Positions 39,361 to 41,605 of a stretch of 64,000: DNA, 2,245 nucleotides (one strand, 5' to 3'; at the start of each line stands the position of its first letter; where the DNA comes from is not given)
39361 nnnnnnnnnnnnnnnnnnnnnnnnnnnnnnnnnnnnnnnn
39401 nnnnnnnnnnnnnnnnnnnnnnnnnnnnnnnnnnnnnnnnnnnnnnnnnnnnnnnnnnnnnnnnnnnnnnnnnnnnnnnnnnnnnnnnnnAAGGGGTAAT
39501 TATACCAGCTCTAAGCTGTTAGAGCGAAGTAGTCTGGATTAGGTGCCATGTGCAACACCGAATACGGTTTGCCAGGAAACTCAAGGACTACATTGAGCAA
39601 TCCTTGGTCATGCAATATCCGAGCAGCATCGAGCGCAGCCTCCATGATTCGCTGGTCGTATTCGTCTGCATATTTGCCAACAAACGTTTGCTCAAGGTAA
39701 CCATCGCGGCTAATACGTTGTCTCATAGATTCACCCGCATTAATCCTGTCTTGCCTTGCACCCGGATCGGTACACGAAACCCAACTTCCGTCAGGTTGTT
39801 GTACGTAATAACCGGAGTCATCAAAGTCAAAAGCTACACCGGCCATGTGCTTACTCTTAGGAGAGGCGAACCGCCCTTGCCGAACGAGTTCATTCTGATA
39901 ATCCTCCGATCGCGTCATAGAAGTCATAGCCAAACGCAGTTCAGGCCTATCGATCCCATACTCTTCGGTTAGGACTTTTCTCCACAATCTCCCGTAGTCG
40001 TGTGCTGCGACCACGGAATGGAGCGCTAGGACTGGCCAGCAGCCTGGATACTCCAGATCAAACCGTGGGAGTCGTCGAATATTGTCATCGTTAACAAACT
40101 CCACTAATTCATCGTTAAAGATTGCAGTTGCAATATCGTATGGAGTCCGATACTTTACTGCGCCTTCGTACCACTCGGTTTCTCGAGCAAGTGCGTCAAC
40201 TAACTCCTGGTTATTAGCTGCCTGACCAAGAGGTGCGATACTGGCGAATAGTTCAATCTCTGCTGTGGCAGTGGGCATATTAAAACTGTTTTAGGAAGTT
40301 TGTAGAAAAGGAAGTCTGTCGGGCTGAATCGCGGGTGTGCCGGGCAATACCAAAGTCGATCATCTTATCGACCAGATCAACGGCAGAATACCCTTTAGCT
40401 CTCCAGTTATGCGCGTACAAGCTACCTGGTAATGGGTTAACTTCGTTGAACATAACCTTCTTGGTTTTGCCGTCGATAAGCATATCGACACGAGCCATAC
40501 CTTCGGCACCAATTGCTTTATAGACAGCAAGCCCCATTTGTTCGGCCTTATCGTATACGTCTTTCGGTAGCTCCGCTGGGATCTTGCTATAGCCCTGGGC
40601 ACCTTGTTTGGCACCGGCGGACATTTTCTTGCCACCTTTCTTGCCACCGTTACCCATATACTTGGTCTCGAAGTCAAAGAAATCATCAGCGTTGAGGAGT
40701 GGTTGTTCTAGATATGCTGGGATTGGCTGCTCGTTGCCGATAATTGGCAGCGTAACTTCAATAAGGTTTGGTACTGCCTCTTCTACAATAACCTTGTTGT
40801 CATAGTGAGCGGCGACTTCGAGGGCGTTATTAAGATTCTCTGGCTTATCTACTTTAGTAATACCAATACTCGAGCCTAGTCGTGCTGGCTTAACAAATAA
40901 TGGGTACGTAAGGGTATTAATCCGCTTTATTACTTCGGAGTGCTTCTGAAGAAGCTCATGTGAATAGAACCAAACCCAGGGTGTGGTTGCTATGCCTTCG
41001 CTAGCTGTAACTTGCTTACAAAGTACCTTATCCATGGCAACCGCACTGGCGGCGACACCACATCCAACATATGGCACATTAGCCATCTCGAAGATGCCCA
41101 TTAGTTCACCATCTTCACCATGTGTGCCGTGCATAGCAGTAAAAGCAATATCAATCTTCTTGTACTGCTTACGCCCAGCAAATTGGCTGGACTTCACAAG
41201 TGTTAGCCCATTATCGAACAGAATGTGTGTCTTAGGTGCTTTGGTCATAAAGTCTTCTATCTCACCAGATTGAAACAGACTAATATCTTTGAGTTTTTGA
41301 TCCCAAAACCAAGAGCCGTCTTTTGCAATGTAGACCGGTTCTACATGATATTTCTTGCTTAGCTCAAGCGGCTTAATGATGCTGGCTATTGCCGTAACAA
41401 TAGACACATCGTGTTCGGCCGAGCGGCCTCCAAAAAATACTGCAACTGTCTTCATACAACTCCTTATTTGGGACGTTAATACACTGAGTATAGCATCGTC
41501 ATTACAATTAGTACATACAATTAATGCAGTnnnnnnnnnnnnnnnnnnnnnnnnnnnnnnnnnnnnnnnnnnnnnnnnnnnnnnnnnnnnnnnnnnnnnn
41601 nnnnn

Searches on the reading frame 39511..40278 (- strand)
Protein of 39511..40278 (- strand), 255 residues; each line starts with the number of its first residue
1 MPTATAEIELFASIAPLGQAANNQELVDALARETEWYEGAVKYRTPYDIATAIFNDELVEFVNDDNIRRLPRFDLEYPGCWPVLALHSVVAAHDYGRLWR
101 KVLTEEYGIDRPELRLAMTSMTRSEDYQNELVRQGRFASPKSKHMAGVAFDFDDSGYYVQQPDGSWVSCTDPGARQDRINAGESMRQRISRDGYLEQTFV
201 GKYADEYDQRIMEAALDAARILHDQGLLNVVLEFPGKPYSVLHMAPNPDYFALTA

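Call 51: search_protein_families(library=pfam, proteins=[window:39511-40278:-], max_evalue=0.0001)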
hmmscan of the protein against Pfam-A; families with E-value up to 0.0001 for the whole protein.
window:39511-40278:- (255 aa): 1 family
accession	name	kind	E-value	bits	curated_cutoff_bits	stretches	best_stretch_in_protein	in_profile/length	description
PF18979.5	DUF5715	-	6.2e-06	26.4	26.8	1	112-153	77-118/171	Family of unknown function (DUF5715)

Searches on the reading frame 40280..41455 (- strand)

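Call 52: search_protein_families(library=pfam, proteins=[window:40280-41455:-], max_evalue=0.0001)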
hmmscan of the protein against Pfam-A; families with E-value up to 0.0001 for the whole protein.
window:40280-41455:- (391 aa): 3 families
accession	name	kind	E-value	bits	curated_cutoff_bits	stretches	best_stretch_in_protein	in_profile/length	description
PF07478.18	Dala_Dala_lig_C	-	6.4e-45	153.6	24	1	151-366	3-203/204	D-ala D-ala ligase C-terminus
PF01820.27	Dala_Dala_lig_N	-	7.2e-29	101.2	34.6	1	4-132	2-121/121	D-ala D-ala ligase N-terminus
PF02222.28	ATP-grasp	-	1.9e-10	41.1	27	1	167-239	14-87/179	ATP-grasp domain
